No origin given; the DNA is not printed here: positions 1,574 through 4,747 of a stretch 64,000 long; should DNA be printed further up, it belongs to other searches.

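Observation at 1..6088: Minus-strand operon: beta-propeller/Zn-ribbon protein plus two paralogous Cache-HAMP sensors, one with a TPR-vWA output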

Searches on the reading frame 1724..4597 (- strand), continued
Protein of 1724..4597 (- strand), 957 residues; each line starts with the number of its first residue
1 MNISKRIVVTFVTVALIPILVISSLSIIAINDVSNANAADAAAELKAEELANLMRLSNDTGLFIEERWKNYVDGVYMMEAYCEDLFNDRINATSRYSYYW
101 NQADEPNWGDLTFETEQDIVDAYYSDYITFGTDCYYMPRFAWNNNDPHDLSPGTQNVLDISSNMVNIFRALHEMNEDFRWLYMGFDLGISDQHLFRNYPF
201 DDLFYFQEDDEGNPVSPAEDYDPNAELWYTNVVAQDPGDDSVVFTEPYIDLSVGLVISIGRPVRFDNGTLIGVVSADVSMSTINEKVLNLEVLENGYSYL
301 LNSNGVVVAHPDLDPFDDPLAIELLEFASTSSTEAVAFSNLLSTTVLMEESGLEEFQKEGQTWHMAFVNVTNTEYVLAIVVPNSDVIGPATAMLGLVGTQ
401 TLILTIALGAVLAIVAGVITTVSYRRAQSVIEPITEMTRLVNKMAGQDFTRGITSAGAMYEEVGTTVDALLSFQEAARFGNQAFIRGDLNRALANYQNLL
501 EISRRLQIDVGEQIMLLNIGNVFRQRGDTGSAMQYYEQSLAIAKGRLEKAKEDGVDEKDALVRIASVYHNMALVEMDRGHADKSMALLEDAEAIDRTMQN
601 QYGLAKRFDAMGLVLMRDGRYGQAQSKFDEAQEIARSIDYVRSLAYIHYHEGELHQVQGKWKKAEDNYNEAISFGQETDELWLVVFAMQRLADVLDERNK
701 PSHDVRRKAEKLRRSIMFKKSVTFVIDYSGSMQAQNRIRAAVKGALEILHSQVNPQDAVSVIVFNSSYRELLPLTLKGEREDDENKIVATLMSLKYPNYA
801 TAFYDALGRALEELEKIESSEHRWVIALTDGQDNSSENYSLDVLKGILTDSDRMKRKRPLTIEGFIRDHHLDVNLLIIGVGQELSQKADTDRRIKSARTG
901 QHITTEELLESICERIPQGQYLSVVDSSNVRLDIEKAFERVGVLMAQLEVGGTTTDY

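Call 30: predict_structure(alignment_id=A2)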
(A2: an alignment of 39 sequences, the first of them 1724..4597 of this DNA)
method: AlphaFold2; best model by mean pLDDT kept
length: 957 residues; sequences in the alignment: 39
mean_pLDDT: 78.4   pTM: 0.44
mean pLDDT of the five models: 78.4, 72.7, 71.5, 67.3, 65.6
residues with pLDDT >= 90: 235; 70-90: 481; 50-70: 174; < 50: 67
segments of 3 or more residues with pLDDT < 50: 1-5, 423-472, 951-957
pLDDT, mean of each block of 10 residues (from residue 1): 53 66 64 66 76 85 84 93 92 70 59 83 84 87 83 87 91 89 92 89 82 86 90 84 80 85 92 92 80 84 86 81 89 91 90 91 92 86 78 66 68 65 43 36 28 28 37 56 67 75 74 86 87 94 91 86 92 93 95 92 92 93 95 93 92 94 96 86 90 93 83 72 75 69 85 77 65 74 77 64 76 66 80 67 73 63 74 82 74 73 83 79 73 81 73 39
secondary structure, 60 per line:
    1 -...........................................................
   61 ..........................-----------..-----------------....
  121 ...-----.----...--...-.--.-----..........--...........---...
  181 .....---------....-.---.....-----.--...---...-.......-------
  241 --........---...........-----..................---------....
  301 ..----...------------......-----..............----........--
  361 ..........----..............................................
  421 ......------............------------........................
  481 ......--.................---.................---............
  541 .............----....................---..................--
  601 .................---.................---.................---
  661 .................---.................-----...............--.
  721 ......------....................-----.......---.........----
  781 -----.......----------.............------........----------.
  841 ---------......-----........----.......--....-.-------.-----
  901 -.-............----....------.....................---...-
elements in order (helices of 4 or more, strands of 3 or more residues): H2-86 H117-123 E134-136 H152-161 H164-174 E178-185 E195-198 H204-207 H227-233 E243-250 E254-264 E270-279 H280-287 E297-302 E307-309 H322-327 H333-346 E351-358 E361-370 E375-382 H383-426 H433-444 H457-486 H489-505 H509-525 H529-553 H558-577 H581-598 H601-617 H621-637 H641-657 H661-677 H681-697 H703-717 E720-726 H733-752 E758-764 E768-776 H786-792 H803-815 E822-829 H850-855 H862-868 E873-879 H882-885 H905-915 E920-923 H930-950

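Call 36: search_protein_representatives(protein=window:1724-4597:-)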
Query: 957 residues. Proteins with E-value up to 0.001 (for the whole library): 13561; up to 1e-10: 1186; up to 1e-30: 137. The best 150 are listed.
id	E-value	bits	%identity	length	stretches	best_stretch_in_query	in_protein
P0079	0.0e+00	1352.0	67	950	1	1-957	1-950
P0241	6.9e-186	636.5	40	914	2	4-844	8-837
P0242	4.2e-165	567.7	38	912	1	3-956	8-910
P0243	1.9e-145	502.7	36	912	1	1-955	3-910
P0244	3.8e-143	495.1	56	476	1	137-566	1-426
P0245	1.1e-141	490.3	86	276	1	696-957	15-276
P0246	2.8e-140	485.6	34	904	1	13-953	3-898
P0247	1.0e-134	467.2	35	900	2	1-847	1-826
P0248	2.4e-121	423.0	34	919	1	1-953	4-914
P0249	5.1e-117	408.6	33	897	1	3-918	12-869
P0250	1.9e-115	403.4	33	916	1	2-841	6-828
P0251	2.3e-114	399.9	34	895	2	3-837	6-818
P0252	4.5e-111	389.0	31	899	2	4-841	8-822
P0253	1.9e-103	363.7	32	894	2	1-848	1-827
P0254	9.8e-103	361.4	30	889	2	18-842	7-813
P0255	7.2e-101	355.2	33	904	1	2-950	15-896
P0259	6.3e-87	309.1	27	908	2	1-844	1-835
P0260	1.2e-85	304.9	29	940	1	4-848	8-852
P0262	1.9e-69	251.2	26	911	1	7-852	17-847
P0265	8.9e-67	242.4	28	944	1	3-886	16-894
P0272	2.6e-60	221.0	28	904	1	9-851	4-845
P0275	5.0e-57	210.1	33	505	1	411-957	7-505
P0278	6.7e-56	206.4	26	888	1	5-841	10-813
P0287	7.3e-52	193.0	27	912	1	3-841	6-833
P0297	5.4e-48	180.2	24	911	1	15-855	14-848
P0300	3.2e-47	177.7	25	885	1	83-846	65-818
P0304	3.0e-46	174.5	27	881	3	161-552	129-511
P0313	4.7e-43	163.9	27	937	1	2-835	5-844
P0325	9.2e-41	156.3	22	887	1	154-852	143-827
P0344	1.1e-34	136.2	24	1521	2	220-852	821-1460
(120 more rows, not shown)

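Call 37: list_cluster_members(proteins=[P0241, P0242, P0246, P0249, P0255, P0260, P0265, P0272, P0287, P0313])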
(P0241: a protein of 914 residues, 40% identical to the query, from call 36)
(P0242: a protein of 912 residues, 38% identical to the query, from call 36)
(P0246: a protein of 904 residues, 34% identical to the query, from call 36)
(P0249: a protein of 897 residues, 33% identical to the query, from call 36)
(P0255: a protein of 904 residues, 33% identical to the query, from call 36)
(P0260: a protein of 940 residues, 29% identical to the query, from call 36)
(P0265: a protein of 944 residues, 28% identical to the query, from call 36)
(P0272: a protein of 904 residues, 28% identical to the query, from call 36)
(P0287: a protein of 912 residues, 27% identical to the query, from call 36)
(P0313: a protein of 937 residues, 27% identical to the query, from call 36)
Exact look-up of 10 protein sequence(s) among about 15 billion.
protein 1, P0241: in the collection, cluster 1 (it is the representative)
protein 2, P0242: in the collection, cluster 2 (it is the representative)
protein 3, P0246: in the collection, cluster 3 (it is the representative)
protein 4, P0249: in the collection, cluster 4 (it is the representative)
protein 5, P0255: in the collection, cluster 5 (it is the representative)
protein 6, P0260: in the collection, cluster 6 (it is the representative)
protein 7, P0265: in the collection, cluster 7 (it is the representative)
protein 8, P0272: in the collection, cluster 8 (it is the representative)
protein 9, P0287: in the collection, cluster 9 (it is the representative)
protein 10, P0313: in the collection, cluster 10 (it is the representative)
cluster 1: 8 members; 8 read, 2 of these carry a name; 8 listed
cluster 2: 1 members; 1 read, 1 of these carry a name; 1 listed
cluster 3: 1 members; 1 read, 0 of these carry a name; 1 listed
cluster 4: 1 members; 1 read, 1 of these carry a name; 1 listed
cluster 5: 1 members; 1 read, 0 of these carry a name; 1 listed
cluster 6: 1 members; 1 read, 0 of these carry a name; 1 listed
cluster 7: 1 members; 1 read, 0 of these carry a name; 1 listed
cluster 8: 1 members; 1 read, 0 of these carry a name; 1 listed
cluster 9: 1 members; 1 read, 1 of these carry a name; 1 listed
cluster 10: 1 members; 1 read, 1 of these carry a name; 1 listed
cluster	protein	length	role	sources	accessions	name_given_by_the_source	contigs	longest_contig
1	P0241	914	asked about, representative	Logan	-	-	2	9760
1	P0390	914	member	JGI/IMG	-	tetratricopeptide (TPR) repeat protein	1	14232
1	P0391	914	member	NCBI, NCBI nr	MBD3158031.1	MAG: tetratricopeptide repeat protein [Candidatus Lokiarchaeota archaeon] | tetratricopeptide repeat protein [Candidatus Lokiarchaeota archaeon]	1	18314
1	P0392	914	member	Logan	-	-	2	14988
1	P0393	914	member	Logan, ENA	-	-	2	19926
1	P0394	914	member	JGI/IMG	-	-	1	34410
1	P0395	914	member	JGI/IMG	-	-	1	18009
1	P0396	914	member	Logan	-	-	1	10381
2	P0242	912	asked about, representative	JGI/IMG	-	tetratricopeptide (TPR) repeat protein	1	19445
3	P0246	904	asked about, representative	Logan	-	-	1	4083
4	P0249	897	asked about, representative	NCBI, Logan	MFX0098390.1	MAG: tetratricopeptide repeat protein [Candidatus Hodarchaeota archaeon]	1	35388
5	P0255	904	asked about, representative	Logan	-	-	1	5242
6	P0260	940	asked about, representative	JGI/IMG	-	-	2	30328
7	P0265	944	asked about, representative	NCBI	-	-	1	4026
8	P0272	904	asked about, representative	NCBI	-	-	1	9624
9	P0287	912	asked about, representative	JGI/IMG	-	tetratricopeptide (TPR) repeat protein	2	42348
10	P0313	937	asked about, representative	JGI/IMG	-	tetratricopeptide (TPR) repeat protein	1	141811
